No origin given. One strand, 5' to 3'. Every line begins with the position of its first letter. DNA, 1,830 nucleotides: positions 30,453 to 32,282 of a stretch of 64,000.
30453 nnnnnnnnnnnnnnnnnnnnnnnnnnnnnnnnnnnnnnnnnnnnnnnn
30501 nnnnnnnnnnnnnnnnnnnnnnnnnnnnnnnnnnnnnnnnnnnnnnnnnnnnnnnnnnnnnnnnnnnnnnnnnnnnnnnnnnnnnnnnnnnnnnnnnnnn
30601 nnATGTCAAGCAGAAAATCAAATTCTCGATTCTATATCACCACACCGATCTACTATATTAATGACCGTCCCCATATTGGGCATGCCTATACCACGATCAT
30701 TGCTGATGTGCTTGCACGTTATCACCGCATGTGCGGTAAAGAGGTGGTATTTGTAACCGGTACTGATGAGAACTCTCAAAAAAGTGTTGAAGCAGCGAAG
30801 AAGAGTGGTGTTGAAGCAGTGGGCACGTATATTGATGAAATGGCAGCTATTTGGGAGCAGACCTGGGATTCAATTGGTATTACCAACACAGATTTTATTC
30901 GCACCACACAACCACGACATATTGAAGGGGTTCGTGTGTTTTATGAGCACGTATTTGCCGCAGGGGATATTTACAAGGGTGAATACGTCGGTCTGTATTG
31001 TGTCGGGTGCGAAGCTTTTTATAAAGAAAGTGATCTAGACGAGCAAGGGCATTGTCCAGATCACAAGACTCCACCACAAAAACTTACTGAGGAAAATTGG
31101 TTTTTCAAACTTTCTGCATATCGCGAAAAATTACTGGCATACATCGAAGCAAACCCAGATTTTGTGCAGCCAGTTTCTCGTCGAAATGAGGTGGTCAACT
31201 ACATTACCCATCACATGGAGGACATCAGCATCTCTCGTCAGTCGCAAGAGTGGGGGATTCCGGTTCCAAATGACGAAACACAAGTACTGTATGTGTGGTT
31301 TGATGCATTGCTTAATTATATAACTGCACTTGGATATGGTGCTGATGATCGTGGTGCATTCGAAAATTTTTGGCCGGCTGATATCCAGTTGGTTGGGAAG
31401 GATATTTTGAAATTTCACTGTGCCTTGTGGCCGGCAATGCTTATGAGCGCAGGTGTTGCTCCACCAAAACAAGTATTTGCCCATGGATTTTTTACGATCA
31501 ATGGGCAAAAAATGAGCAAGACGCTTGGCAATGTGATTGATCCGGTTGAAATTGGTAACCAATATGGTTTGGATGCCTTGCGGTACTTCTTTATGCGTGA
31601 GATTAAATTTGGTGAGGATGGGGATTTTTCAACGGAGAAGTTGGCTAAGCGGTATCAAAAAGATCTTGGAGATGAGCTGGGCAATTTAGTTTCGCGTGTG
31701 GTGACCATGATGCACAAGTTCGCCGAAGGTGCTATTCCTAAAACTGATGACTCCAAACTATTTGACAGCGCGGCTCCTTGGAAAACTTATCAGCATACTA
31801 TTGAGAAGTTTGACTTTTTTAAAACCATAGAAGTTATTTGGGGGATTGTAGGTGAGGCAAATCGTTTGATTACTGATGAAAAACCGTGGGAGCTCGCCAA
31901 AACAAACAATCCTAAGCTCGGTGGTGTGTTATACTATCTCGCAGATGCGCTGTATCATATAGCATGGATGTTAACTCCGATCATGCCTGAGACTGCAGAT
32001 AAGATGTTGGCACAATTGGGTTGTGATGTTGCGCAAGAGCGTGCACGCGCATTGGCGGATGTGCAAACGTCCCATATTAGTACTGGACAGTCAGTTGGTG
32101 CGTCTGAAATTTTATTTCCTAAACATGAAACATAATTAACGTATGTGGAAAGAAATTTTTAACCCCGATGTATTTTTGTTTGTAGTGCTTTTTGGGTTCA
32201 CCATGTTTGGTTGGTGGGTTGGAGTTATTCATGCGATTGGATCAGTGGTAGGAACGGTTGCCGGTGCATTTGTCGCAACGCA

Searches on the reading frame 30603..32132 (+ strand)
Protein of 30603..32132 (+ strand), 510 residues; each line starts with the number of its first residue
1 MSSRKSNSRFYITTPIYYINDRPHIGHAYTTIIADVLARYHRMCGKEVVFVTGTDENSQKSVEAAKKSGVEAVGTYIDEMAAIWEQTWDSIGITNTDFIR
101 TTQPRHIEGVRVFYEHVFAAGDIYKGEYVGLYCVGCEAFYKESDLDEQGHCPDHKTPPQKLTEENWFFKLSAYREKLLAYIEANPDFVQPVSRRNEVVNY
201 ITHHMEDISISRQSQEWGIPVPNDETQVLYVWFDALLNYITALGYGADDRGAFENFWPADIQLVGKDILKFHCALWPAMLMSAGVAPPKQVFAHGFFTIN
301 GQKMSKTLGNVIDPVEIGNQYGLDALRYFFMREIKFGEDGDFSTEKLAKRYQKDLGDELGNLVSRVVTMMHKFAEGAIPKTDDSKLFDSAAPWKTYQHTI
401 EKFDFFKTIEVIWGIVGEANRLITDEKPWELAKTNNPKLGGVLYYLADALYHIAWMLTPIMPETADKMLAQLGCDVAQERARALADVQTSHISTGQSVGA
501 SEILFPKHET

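Call 12: find_related_loci(query=window:30603-32132:+, collection=genome_contigs, flank=3000)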
Query window:30603-32132:+ (510 aa) in genome_contigs; peptide patterns used: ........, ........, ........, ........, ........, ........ (x = any residue, [..] = any of these).
68 stretches matched a pattern; 37 encode a relative of the query (tblastn E <= 1e-3); 37 distinct loci.
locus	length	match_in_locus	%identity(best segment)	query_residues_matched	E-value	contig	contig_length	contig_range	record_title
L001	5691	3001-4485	53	9-509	0e+0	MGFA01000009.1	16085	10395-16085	MAG: Candidatus Uhrbacteria bacterium RIFOXYB12_FULL_58_10 rifoxyb3_full_scaffold_1827, whole genome shotgun sequence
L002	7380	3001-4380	48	7-472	3e-149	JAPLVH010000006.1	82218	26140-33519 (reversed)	MAG: Candidatus Berkelbacteria bacterium isolate LacPavin_0419_WC90_MAG_42_9 LacPavin_0419_WC90_scaffold_17927, whole ge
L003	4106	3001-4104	59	4-366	2e-147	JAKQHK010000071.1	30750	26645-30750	MAG: bacterium isolate USDE_metabat.163_sub k141_1691078, whole genome shotgun sequence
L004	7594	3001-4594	49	7-507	1e-141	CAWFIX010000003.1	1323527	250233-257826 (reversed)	MAG: Candidatus Uhrbacteria bacterium isolate MFD04716.bin.1.309 genome assembly, contig: contig_8561, whole genome shot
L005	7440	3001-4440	44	3-476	6e-141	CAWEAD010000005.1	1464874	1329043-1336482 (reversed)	MAG: uncultured delta proteobacterium isolate MFD05684.bin.1.22 genome assembly, contig: contig_16785, whole genome shot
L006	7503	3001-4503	44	10-510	5e-140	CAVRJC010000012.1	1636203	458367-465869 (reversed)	MAG: uncultured Actinomycetes bacterium isolate MFD05942.bin.1.117 genome assembly, contig: contig_9610, whole genome sh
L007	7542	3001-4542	43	6-507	6e-137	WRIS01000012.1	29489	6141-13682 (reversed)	MAG: Eggerthellaceae bacterium isolate Nt197P3bin53 Ga0082212_10002070, whole genome shotgun sequence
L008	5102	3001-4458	43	3-476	2e-135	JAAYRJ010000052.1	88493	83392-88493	MAG: Clostridiaceae bacterium isolate AS23ysBPME_182 69231_AS23, whole genome shotgun sequence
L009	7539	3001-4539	42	5-509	4e-133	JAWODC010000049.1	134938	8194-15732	MAG: Desulfobacterales bacterium isolate BLK5-2.bin.101 k191_1655460, whole genome shotgun sequence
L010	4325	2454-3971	43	10-509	3e-129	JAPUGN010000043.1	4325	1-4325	MAG: Nitrospinota bacterium isolate A5-S04_30 A5-S04_30_cg43, whole genome shotgun sequence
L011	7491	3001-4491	44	1-472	7e-127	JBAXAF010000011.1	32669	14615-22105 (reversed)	MAG: Candidatus Berkelbacteria bacterium isolate ELA134 MAG134_11, whole genome shotgun sequence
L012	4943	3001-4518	43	10-509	1e-125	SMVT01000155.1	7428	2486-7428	MAG: Nitrospina sp. isolate CR05bin29 k141_357608, whole genome shotgun sequence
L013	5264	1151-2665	42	10-507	2e-124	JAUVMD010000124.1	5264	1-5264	MAG: Nitrospirota bacterium isolate CSMAG_575 CSMAG_575_k141_786145_length_5264_cov_7.9412, whole genome shotgun sequenc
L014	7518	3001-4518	42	10-509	4e-124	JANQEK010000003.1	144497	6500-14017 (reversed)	MAG: Nitrospinaceae bacterium isolate PL23a_bin.2 k99_2145996, whole genome shotgun sequence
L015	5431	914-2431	42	10-509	4e-124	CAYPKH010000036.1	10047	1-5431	MAG TPA_asm: uncultured Nitrospina sp. isolate binchicken_co61_41 genome assembly, contig: NODE_1153_length_10047_cov_7.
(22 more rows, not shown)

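Call 14: find_encoding_contigs(protein=window:30603-32132:+, flank=5000, max_places=6)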
Protein window:30603-32132:+ (510 aa): 2 contigs read that carry it; 1 place shown.
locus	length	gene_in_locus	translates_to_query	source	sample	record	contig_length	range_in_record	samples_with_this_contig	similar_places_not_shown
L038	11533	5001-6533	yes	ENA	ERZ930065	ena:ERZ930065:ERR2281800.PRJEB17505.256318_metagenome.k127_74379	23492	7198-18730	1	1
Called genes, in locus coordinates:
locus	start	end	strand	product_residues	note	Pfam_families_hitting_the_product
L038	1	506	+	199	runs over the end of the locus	PF00300:His_Phos_1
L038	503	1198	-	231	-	PF00970:FAD_binding_6, PF00175:NAD_binding_1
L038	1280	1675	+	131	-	PF02082:Rrf2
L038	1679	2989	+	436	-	PF00266:Aminotran_5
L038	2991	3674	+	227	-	PF01592:NifU_N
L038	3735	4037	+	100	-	PF13459:Fer4_15, PF13370:Fer4_13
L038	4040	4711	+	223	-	PF00590:TP_methylase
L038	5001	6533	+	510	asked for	PF00133:tRNA-synt_1, PF01406:tRNA-synt_1e (weak), PF09334:tRNA-synt_1g, PF00133:tRNA-synt_1, PF01406:tRNA-synt_1e (weak), PF19303:Anticodon_3 (weak)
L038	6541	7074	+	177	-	PF02674:Colicin_V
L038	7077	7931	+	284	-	PF01026:TatD_DNase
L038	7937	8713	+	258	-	PF00459:Inositol_P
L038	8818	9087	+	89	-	PF09527:ATPase_gene1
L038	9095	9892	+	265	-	PF00119:ATP-synt_A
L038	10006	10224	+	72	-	PF00137:ATP-synt_C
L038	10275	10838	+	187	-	PF00430:ATP-synt_B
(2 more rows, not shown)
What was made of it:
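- Checked: Independent gene calls on the identical ENA contig give the same 289-nt gap (call 14).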

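Call 15: find_related_loci(query=window:30603-32132:+, collection=metagenome_contigs, flank=2500)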
Query window:30603-32132:+ (510 aa) in metagenome_contigs; peptide patterns used: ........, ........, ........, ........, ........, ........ (x = any residue, [..] = any of these).
113 stretches matched a pattern; 47 encode a relative of the query (tblastn E <= 1e-3); 47 distinct loci.
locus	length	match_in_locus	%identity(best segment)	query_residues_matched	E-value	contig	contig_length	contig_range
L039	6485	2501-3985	53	9-509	3e-180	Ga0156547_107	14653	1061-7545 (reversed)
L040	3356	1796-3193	47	8-468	5e-144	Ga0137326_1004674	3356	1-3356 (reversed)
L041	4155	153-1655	43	10-510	6e-139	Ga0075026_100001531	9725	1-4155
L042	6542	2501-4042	43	6-507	5e-137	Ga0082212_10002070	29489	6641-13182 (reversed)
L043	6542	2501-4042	43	6-507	5e-137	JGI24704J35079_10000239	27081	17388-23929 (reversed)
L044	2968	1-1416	44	10-475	2e-141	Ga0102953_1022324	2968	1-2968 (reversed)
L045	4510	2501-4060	42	3-507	6e-135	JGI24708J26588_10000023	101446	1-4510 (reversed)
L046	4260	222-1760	42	2-506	2e-135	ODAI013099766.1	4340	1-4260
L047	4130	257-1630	47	1-472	2e-130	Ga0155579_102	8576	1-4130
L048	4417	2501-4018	43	10-509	2e-127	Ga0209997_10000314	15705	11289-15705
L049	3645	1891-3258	44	10-473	5e-130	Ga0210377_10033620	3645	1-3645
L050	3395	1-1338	47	15-472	1e-130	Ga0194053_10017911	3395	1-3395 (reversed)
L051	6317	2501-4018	43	10-509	1e-126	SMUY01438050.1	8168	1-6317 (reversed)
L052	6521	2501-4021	43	7-507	6e-126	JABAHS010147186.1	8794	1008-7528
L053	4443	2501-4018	43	10-509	9e-126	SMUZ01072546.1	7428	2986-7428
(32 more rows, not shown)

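Call 16: find_homologous_proteins(query=window:30603-32132:+, max_evalue=1e-100)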
Query window:30603-32132:+ (510 aa): 7879 proteins with E <= 1e-100 among 8000 candidates; the best 120 are listed.
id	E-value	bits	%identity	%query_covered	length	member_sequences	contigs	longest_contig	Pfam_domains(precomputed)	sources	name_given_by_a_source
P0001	0.0e+0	1200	100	100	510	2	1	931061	PF09334.18,PF01406.26,PF00133.29,PF19303.6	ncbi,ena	-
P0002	1.0e-236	805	66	98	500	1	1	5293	PF09334.18,PF01406.26,PF00133.29,PF19303.6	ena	-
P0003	1.8e-228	778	64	98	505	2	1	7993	PF09334.18,PF01406.26,PF08264.20,PF00133.29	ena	-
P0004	3.5e-228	777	64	99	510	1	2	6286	PF09334.18,PF01406.26,PF00133.29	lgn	-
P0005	2.1e-218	744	63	98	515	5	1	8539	PF09334.18,PF01406.26,PF00133.29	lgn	-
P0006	7.6e-217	739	63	98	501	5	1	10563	PF09334.18,PF01406.26,PF00133.29,PF19303.6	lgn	-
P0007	3.8e-216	737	68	88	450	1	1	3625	PF09334.18,PF01406.26,PF00133.29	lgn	-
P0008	1.1e-213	729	62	98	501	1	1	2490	PF09334.18,PF01406.26,PF08264.20,PF00133.29,PF19303.6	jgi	jgi:methionyl-tRNA synthetase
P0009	1.8e-201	689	62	92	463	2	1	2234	PF09334.18,PF01406.26,PF00133.29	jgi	-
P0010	1.4e-196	672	60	94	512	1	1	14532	PF09334.18,PF01406.26,PF08264.20,PF00133.29,PF19303.6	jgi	jgi:methionyl-tRNA synthetase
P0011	1.5e-196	672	56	98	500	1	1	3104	PF09334.18,PF01406.26,PF00133.29,PF19303.6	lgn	-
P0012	1.8e-196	672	56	98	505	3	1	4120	PF09334.18,PF01406.26,PF08264.20,PF00133.29,PF19303.6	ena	-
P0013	8.5e-196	670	57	98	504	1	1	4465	PF09334.18,PF01406.26,PF00133.29,PF19303.6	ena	-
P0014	5.7e-195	667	55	99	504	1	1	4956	PF09334.18,PF01406.26,PF08264.20,PF00133.29,PF19303.6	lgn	-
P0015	4.6e-194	664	55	99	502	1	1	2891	PF09334.18,PF01406.26,PF08264.20,PF00133.29,PF19303.6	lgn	-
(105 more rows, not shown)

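Call 17: find_encoding_contigs(protein=P0002, flank=4000, max_places=2)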
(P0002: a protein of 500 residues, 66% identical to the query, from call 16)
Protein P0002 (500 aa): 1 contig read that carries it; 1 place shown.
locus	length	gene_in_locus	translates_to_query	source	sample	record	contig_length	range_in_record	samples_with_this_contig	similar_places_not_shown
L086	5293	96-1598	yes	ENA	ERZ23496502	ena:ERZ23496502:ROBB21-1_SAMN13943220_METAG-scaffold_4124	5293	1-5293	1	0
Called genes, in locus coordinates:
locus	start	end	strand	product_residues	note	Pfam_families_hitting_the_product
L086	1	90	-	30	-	?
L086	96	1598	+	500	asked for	PF00133:tRNA-synt_1, PF01406:tRNA-synt_1e (weak), PF09334:tRNA-synt_1g, PF00133:tRNA-synt_1, PF01406:tRNA-synt_1e (weak), PF19303:Anticodon_3 (weak)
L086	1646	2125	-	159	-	-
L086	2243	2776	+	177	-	PF02674:Colicin_V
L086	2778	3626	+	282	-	PF01026:TatD_DNase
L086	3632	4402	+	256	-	PF00459:Inositol_P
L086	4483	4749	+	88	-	PF09527:ATPase_gene1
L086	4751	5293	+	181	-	?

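Call 18: find_encoding_contigs(protein=P0003, flank=4000, max_places=2)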
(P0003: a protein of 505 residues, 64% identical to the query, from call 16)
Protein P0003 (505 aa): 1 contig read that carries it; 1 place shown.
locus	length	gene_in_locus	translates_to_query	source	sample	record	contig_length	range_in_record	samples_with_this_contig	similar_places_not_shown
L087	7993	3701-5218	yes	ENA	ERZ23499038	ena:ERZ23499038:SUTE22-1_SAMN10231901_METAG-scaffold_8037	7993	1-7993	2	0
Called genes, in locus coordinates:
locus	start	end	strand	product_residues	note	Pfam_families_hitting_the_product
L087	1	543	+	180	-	?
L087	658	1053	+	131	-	PF02082:Rrf2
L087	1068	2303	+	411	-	PF00266:Aminotran_5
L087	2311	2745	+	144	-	PF01592:NifU_N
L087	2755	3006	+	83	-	PF13459:Fer4_15, PF13370:Fer4_13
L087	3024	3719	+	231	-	PF00590:TP_methylase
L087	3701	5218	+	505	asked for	PF00133:tRNA-synt_1, PF01406:tRNA-synt_1e, PF09334:tRNA-synt_1g, PF08264:Anticodon_1 (faint), PF00133:tRNA-synt_1, PF01406:tRNA-synt_1e (weak)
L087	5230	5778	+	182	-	PF02674:Colicin_V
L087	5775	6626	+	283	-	PF01026:TatD_DNase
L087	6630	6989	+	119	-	-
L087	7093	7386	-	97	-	-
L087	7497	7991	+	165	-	?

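Call 19: find_encoding_contigs(protein=P0004, flank=4000, max_places=2)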
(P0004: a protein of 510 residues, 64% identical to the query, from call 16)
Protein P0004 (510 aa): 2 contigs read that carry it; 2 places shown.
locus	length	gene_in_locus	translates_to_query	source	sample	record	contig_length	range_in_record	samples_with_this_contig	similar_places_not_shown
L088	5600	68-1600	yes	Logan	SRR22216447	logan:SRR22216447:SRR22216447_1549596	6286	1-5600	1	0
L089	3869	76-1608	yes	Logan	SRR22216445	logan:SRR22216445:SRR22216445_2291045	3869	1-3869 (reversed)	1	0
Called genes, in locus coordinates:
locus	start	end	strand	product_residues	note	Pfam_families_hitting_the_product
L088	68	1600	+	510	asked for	PF00133:tRNA-synt_1, PF01406:tRNA-synt_1e (weak), PF09334:tRNA-synt_1g, PF00133:tRNA-synt_1, PF01406:tRNA-synt_1e (weak)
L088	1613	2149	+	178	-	PF02674:Colicin_V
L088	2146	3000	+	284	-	PF01026:TatD_DNase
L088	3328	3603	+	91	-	PF09527:ATPase_gene1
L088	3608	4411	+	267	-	PF00119:ATP-synt_A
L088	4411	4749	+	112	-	PF00137:ATP-synt_C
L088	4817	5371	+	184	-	PF00430:ATP-synt_B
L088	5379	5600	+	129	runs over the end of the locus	PF00213:OSCP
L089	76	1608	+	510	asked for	PF00133:tRNA-synt_1, PF01406:tRNA-synt_1e (weak), PF09334:tRNA-synt_1g, PF00133:tRNA-synt_1, PF01406:tRNA-synt_1e (weak)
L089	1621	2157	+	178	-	PF02674:Colicin_V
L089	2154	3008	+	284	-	PF01026:TatD_DNase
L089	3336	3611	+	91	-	PF09527:ATPase_gene1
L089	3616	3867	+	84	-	?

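Call 20: find_encoding_contigs(protein=P0005, flank=4000, max_places=2)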
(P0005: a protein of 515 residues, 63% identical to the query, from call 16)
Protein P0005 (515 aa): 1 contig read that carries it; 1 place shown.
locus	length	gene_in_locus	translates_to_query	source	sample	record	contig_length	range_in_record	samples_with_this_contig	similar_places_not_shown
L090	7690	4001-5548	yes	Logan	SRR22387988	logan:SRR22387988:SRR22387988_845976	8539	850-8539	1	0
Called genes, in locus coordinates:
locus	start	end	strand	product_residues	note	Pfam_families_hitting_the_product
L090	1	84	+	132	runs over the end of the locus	PF02082:Rrf2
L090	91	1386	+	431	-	PF00266:Aminotran_5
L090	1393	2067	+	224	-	PF01592:NifU_N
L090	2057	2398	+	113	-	PF01257:2Fe-2S_thioredx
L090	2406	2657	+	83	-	PF06902:Fer4_19 (weak), PF13459:Fer4_15, PF13370:Fer4_13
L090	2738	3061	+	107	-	-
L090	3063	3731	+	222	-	PF00590:TP_methylase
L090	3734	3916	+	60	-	-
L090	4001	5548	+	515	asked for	PF00133:tRNA-synt_1, PF01406:tRNA-synt_1e (weak), PF09334:tRNA-synt_1g, PF00133:tRNA-synt_1, PF01406:tRNA-synt_1e (weak)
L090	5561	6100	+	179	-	PF02674:Colicin_V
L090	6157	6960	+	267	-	PF01026:TatD_DNase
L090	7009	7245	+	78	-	PF09527:ATPase_gene1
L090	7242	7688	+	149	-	?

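Call 25: find_encoding_contigs(protein=P0006, flank=4000, max_places=2)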
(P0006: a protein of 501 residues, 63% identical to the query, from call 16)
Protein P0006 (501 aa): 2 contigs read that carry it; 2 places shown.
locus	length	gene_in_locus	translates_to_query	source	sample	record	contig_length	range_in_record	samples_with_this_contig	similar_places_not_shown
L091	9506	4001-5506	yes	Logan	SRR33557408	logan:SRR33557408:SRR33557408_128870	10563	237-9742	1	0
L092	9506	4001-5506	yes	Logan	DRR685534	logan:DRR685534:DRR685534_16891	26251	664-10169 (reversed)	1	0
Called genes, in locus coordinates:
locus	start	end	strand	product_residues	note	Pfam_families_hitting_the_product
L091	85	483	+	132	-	PF02082:Rrf2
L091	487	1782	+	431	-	PF00266:Aminotran_5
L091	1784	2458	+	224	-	PF01592:NifU_N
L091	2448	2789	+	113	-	PF01257:2Fe-2S_thioredx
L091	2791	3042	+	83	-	PF06902:Fer4_19 (weak), PF13459:Fer4_15, PF13370:Fer4_13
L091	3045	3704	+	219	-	PF00590:TP_methylase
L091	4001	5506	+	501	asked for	PF00133:tRNA-synt_1, PF01406:tRNA-synt_1e (weak), PF09334:tRNA-synt_1g, PF00133:tRNA-synt_1, PF01406:tRNA-synt_1e (weak), PF19303:Anticodon_3 (weak)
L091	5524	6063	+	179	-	PF02674:Colicin_V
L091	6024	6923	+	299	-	PF01026:TatD_DNase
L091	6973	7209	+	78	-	PF09527:ATPase_gene1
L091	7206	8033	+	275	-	PF00119:ATP-synt_A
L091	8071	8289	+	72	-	PF00137:ATP-synt_C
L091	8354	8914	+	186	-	PF00430:ATP-synt_B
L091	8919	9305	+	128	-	PF00213:OSCP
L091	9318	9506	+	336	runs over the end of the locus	?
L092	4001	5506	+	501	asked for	PF00133:tRNA-synt_1, PF01406:tRNA-synt_1e (weak), PF09334:tRNA-synt_1g, PF00133:tRNA-synt_1, PF01406:tRNA-synt_1e (weak), PF19303:Anticodon_3 (weak)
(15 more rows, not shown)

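Call 26: find_encoding_contigs(protein=P0007, flank=4000, max_places=2)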
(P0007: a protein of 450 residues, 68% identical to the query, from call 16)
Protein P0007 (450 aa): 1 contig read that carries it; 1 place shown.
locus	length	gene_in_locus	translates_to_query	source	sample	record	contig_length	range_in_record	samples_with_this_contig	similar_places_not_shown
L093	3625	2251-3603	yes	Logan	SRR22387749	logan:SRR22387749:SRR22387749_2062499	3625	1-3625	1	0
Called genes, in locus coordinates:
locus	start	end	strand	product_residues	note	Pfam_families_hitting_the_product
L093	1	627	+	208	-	?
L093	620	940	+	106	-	PF01257:2Fe-2S_thioredx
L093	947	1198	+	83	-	PF06902:Fer4_19 (weak), PF13459:Fer4_15, PF13370:Fer4_13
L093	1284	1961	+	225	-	PF00590:TP_methylase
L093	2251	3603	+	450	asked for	PF00133:tRNA-synt_1, PF01406:tRNA-synt_1e (weak), PF09334:tRNA-synt_1g, PF00133:tRNA-synt_1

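Call 27: find_encoding_contigs(protein=P0010, flank=4000, max_places=2)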
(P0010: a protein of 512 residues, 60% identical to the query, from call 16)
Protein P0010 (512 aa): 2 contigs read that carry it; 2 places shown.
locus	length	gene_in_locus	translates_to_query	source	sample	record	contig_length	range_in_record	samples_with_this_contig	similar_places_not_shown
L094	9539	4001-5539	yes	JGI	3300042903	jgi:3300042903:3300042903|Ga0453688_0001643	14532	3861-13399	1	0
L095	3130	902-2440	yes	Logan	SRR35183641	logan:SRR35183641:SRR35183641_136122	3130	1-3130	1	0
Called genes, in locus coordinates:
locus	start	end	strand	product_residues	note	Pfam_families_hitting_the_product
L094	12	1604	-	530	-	PF02163:Peptidase_M50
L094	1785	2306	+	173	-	PF01066:CDP-OH_P_transf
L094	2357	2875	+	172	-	PF01864:CarS-like, PF01148:CTP_transf_1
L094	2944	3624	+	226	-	PF00590:TP_methylase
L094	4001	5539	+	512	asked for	PF00133:tRNA-synt_1, PF01406:tRNA-synt_1e (weak), PF09334:tRNA-synt_1g, PF00133:tRNA-synt_1, PF01406:tRNA-synt_1e (weak), PF08264:Anticodon_1 (weak), PF19303:Anticodon_3 (weak)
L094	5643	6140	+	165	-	PF02674:Colicin_V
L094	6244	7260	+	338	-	PF01026:TatD_DNase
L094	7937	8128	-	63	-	-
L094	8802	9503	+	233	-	PF00072:Response_reg, PF00486:Trans_reg_C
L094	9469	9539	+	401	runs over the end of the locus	?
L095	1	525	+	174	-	?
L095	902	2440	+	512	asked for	PF00133:tRNA-synt_1, PF01406:tRNA-synt_1e (weak), PF09334:tRNA-synt_1g, PF00133:tRNA-synt_1, PF01406:tRNA-synt_1e (weak), PF08264:Anticodon_1 (weak), PF19303:Anticodon_3 (weak)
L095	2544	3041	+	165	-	PF02674:Colicin_V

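Call 30: find_encoding_contigs(protein=P0008, flank=4000, max_places=3)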
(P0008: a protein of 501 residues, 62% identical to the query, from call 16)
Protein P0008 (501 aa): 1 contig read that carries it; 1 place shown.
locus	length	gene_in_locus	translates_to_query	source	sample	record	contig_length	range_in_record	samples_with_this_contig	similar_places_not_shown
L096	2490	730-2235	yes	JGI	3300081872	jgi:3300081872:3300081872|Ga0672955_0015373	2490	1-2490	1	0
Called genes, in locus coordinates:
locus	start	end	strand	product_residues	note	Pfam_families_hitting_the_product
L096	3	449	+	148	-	?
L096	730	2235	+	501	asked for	PF00133:tRNA-synt_1, PF01406:tRNA-synt_1e (weak), PF09334:tRNA-synt_1g, PF00133:tRNA-synt_1, PF01406:tRNA-synt_1e (weak), PF19303:Anticodon_3 (weak), PF08264:Anticodon_1 (weak)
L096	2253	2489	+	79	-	?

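Call 31: find_encoding_contigs(protein=P0009, flank=4000, max_places=3)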
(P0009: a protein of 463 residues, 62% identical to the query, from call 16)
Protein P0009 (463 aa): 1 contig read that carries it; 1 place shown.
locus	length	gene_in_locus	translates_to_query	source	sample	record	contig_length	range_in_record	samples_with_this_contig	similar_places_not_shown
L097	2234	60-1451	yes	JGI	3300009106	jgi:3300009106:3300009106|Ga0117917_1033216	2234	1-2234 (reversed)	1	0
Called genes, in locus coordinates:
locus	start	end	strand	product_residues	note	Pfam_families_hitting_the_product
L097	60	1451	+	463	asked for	PF00133:tRNA-synt_1, PF09334:tRNA-synt_1g, PF00133:tRNA-synt_1, PF01406:tRNA-synt_1e (weak)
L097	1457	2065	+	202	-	PF02674:Colicin_V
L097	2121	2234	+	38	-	?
